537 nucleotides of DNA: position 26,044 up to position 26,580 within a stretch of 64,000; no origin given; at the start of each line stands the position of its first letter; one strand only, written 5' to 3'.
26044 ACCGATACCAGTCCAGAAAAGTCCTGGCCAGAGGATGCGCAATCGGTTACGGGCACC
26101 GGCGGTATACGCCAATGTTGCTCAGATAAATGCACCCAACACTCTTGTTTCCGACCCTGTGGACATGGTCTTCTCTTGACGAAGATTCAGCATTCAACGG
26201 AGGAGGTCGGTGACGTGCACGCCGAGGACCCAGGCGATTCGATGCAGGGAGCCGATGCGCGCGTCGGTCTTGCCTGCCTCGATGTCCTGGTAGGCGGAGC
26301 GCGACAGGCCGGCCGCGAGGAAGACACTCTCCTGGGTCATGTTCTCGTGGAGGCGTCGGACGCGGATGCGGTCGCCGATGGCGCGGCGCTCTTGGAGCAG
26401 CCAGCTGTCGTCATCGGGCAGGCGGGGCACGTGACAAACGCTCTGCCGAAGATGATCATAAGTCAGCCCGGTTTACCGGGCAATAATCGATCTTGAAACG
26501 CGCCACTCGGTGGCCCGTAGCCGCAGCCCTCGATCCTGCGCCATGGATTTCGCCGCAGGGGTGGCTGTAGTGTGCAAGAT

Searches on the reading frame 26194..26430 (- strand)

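Call 85: search_protein_families(library=pfam, proteins=[window:26194-26430:-], max_evalue=0.001)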
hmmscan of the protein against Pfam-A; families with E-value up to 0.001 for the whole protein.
window:26194-26430:- (78 aa): 2 families
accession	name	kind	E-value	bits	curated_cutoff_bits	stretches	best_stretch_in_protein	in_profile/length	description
PF01381.28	HTH_3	-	2e-09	37.8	23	1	22-76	1-55/55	Helix-turn-helix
PF13560.12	HTH_31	-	4.6e-07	30.5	27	1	18-74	2-59/64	Helix-turn-helix domain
